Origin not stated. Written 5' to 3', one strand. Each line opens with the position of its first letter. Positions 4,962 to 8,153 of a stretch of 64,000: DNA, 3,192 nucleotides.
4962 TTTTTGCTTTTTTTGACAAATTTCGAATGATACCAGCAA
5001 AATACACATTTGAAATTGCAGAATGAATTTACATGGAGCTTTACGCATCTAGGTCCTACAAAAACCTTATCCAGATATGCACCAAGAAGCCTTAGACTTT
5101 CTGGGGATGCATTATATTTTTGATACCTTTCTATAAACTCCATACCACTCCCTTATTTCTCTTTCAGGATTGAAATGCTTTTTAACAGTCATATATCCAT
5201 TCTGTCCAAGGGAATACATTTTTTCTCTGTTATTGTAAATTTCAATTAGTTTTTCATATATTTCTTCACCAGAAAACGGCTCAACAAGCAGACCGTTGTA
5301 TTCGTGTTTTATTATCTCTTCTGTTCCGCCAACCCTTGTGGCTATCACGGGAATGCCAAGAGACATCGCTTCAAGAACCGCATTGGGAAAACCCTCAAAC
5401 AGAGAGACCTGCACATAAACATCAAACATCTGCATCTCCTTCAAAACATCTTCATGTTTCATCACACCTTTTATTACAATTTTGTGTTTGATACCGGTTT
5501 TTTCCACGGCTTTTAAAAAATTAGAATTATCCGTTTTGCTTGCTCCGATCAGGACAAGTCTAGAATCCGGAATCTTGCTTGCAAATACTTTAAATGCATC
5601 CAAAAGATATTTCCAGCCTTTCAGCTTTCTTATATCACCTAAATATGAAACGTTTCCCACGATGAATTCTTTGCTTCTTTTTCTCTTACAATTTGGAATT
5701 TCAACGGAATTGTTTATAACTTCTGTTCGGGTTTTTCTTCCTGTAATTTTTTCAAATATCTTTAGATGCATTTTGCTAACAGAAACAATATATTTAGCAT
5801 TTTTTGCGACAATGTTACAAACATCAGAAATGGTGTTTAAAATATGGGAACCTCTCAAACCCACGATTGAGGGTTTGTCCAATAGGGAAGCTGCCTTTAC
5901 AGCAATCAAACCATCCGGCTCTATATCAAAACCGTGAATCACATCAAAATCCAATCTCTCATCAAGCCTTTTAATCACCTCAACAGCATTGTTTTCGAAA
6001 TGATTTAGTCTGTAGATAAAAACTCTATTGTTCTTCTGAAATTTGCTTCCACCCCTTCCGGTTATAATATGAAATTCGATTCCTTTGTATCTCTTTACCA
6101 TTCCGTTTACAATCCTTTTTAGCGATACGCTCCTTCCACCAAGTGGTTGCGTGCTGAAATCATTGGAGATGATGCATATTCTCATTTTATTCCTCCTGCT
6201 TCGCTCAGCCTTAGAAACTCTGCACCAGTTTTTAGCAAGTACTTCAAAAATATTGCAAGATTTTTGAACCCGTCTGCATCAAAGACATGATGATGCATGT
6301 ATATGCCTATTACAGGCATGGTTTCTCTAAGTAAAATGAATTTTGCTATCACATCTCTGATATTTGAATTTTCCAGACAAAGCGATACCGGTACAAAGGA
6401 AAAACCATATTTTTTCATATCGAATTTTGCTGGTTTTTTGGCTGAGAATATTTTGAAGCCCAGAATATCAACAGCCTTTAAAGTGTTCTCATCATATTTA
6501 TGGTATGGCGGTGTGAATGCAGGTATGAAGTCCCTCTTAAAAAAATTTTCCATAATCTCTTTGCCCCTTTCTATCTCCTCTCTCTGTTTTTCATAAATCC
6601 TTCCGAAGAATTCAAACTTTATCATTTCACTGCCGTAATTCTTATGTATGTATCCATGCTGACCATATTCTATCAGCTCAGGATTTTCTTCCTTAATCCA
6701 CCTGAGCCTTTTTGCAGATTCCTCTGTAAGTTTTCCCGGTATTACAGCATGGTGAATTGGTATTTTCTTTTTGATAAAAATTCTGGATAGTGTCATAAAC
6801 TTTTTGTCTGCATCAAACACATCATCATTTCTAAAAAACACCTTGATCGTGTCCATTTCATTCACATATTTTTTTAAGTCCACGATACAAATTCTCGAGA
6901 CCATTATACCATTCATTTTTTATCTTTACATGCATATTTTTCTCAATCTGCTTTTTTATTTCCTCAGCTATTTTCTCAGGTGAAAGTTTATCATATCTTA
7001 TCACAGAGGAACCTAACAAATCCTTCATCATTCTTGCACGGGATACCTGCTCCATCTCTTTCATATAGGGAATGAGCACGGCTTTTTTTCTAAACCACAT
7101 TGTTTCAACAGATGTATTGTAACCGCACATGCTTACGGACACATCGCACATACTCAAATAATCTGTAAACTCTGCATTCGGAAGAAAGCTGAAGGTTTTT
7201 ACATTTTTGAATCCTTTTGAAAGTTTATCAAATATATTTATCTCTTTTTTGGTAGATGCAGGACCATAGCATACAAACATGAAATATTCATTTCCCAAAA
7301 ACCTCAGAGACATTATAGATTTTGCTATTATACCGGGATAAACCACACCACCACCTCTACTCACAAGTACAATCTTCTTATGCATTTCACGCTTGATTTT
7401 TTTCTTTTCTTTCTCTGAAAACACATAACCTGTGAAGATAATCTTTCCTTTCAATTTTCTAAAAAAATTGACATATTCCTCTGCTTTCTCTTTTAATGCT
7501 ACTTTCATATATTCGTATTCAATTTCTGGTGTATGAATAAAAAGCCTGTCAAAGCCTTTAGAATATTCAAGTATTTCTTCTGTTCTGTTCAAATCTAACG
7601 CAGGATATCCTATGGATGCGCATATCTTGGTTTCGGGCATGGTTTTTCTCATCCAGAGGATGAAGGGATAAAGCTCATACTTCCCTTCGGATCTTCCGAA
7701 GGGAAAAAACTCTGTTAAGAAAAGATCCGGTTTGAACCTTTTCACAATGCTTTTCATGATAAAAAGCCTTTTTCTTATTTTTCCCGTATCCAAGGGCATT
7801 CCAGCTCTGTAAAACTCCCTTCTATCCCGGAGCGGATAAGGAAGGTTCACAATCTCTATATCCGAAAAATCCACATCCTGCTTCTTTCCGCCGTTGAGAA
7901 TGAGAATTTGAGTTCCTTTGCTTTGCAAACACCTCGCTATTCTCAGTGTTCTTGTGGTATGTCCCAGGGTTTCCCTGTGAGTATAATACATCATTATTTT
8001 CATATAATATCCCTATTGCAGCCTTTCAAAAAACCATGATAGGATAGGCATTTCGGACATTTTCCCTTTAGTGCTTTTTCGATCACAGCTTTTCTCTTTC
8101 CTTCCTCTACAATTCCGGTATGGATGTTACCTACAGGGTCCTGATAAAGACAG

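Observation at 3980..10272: Translationally coupled operon of three SPASM/twitch radical-SAM enzymes, two glycosyltransferases and a deacetylase-like gene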

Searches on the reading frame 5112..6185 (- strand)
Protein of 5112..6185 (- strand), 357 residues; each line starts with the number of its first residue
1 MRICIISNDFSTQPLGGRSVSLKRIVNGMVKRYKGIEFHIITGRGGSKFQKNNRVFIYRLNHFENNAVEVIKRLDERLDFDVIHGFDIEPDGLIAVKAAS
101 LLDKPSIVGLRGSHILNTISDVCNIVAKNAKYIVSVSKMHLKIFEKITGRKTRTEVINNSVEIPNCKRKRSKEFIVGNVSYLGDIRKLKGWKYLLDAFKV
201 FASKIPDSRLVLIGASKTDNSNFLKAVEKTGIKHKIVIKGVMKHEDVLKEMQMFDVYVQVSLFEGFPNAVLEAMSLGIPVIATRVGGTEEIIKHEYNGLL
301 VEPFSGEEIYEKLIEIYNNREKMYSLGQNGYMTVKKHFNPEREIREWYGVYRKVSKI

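Call 3: search_protein_families(library=pfam, proteins=[window:5112-6185:-], max_evalue=0.01)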
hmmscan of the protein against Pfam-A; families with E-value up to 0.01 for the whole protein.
window:5112-6185:- (357 aa): 5 families
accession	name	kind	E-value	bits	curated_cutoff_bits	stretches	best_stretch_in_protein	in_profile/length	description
PF00534.26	Glycos_transf_1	-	2.7e-33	115.4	26.4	1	180-331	19-170/172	Glycosyl transferases group 1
PF13692.12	Glyco_trans_1_4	-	5.1e-28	98.5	27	1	179-319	4-142/142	Glycosyl transferases group 1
PF13439.12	Glyco_transf_4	-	4.6e-08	33.7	28.5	1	16-162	2-167/170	Glycosyltransferase Family 4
PF20706.3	GT4-conflict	-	2.2e-07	30.7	26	1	156-298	174-326/385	Family 4 Glycosyltransferase in conflict systems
PF13524.12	Glyco_trans_1_2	-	2.4e-05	24.8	25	1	226-347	27-142/144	Glycosyl transferase-like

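Call 4: search_protein_families(library=ncbifam, proteins=[window:5112-6185:-], max_evalue=0.01)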
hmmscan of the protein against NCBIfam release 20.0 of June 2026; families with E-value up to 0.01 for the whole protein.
window:5112-6185:- (357 aa): 37 families (the best 25 are shown)
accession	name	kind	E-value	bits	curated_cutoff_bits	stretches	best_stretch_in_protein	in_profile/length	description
TIGR03088.1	stp2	hypoth_equivalog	6e-29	101.2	409.05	1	159-354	180-373/374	TIGR03088 family PEP-CTERM/XrtA system glycosyltransferase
NF038229.1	Glyco4_Geo_Pelo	equivalog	1.8e-27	96.3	400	1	68-354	44-336/338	GPMC system family 4 glycosyltransferase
NF041876.1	EPS_EpsE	equivalog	5.2e-27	95.1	400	1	179-342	217-384/389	exopolysaccharide biosynthesis GT4 family glycosyltransferase EpsE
TIGR03999.1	thiol_BshA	equivalog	9.3e-26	90.6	273.7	1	77-355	82-374/375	N-acetyl-alpha-D-glucosaminyl L-malate synthase BshA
NF047684.1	TeichurnBiosyTuaC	equivalog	8.9e-22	77.5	550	1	74-355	102-390/391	teichuronic acid biosynthesis protein TuaC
TIGR04157.1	glyco_rSAM_CFB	subfamily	4.8e-19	68.6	400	1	127-337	167-392/406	TIGR04157 family glycosyltransferase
TIGR04063.1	stp3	hypoth_equivalog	5.6e-19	68.3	442.05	1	179-354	216-395/397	TIGR04063 family PEP-CTERM/XrtA system glycosyltransferase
TIGR02149.1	glgA_Coryne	subfamily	7.7e-17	61.5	302.4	1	179-354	207-390/391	glycogen synthase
NF046085.1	XrtY_assoc_Gly1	equivalog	2.5e-16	59.5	400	1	133-355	164-385/387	XrtY-associated glycosyltransferase XYAG1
NF007396.0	PRK09922.1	equivalog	2.7e-16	59.4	385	1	153-322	159-329/361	lipopolysaccharide 1,6-galactosyltransferase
NF047880.1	glyco_SdgA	exception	2.7e-16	59.2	800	1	113-347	253-483/488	serine-aspartate repeat adhesin O-glycosyltransferase SdgA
TIGR04348.1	TIGR04348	equivalog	1e-15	57.6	300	1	99-348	63-305/310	selenoneine biosynthesis selenosugar synthase SenB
NF049988.1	MGlcDAGSynMgs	equivalog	6.2e-15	55.4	400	1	128-337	174-371/398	alpha-monoglucosyldiacylglycerol synthase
TIGR02472.1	sucr_P_syn_N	equivalog_domain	8.1e-15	54.6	576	1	255-345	342-432/439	sucrose-phosphate synthase, putative, glycosyltransferase domain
TIGR02470.1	sucr_synth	equivalog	6e-14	51.1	810.4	1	256-321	646-711/784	sucrose synthase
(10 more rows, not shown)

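Call 73: search_protein_families(library=padloc, proteins=[window:5112-6185:-], max_evalue=0.001)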
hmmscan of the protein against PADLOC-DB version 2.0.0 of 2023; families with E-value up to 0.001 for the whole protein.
window:5112-6185:- (357 aa): 0 families

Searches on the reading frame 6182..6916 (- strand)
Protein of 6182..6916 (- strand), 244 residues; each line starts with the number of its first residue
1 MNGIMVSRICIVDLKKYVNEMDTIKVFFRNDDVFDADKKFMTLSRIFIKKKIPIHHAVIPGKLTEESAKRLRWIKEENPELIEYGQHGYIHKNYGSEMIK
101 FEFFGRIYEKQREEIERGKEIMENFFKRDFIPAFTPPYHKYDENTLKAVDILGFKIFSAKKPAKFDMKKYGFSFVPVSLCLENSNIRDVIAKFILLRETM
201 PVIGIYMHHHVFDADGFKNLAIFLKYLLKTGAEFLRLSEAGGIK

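Call 3: search_protein_families(library=pfam, proteins=[window:6182-6916:-], max_evalue=0.01)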
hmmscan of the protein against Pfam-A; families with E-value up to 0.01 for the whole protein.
window:6182-6916:- (244 aa): 2 families
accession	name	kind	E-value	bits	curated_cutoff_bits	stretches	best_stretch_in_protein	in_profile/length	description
PF10096.14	DUF2334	-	1e-12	48.5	26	1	26-188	2-171/203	Uncharacterized protein conserved in bacteria (DUF2334)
PF01522.26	Polysacc_deac_1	-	1.8e-06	28.4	23.1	1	45-155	26-122/124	Polysaccharide deacetylase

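Call 4: search_protein_families(library=ncbifam, proteins=[window:6182-6916:-], max_evalue=0.01)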
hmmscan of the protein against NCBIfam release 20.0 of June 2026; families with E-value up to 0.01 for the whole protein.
window:6182-6916:- (244 aa): 0 families

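Call 61: search_solved_structures(query=window:6182-6916:-, max_evalue=1)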
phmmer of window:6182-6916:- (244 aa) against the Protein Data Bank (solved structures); distinct sequences matched with E-value up to 1: 2.
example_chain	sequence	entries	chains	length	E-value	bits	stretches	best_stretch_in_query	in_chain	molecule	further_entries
3gfr_A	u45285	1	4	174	0.73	12.2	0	89-165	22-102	FMN-dependent NADPH-azoreductase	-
3gfq_A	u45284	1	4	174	0.9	11.9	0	89-167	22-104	FMN-dependent NADPH-azoreductase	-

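Call 73: search_protein_families(library=padloc, proteins=[window:6182-6916:-], max_evalue=0.001)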
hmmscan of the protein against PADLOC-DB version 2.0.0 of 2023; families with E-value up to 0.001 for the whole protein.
window:6182-6916:- (244 aa): 0 families

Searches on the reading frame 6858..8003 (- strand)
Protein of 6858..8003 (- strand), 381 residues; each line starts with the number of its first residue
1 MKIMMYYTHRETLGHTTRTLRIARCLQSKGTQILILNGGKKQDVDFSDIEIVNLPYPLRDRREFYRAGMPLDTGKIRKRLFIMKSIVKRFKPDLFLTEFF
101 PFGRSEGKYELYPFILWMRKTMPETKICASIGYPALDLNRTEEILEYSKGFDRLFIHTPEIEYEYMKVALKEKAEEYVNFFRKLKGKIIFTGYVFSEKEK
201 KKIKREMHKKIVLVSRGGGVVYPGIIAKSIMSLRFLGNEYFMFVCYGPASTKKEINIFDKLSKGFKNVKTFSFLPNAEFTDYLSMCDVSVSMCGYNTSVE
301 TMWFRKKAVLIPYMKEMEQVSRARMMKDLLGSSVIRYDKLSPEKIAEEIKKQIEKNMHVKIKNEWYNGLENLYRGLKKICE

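Call 3: search_protein_families(library=pfam, proteins=[window:6858-8003:-], max_evalue=0.01)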
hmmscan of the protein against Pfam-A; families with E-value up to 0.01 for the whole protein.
window:6858-8003:- (381 aa): 2 families
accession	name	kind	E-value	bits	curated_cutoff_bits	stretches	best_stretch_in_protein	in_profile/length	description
PF04101.22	Glyco_tran_28_C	-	3.3e-11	44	22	1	239-358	30-146/166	Glycosyltransferase family 28 C-terminal domain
PF13528.12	Glyco_trans_1_3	-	0.00057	19.6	25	0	270-347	239-316/322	Glycosyl transferase family 1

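Call 4: search_protein_families(library=ncbifam, proteins=[window:6858-8003:-], max_evalue=0.01)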
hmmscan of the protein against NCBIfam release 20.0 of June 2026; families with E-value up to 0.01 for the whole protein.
window:6858-8003:- (381 aa): 3 families
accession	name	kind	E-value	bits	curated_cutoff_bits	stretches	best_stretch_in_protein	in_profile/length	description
TIGR01133.1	murG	equivalog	1.4e-09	37.5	250.25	1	241-360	215-332/353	undecaprenyldiphospho-muramoylpentapeptide beta-N-acetylglucosaminyltransferase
TIGR00661.1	MJ1255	subfamily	9.5e-09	34.9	195.9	1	238-343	212-305/321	MJ1255/VC2487 family glycosyltransferase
NF009102.0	PRK12446.1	equivalog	0.00054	19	339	1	269-379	237-349/352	undecaprenyldiphospho-muramoylpentapeptide beta-N-acetylglucosaminyltransferase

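Call 59: search_solved_structures(query=window:6858-8003:-, max_evalue=1)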
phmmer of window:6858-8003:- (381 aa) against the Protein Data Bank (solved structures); distinct sequences matched with E-value up to 1: 3.
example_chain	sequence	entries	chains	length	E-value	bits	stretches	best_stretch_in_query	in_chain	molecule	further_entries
10zg_A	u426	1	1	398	0.027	16.7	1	253-354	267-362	Glycosyl transferase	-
2acv_A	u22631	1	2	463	0.11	14.7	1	289-355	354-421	triterpene UDP-glucosyl transferase UGT71G1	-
2acw_A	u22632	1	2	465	0.11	14.7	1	289-355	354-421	triterpene UDP-glucosyl transferase UGT71G1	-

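Call 73: search_protein_families(library=padloc, proteins=[window:6858-8003:-], max_evalue=0.001)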
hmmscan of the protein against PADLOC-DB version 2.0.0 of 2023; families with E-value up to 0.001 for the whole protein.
window:6858-8003:- (381 aa): 0 families
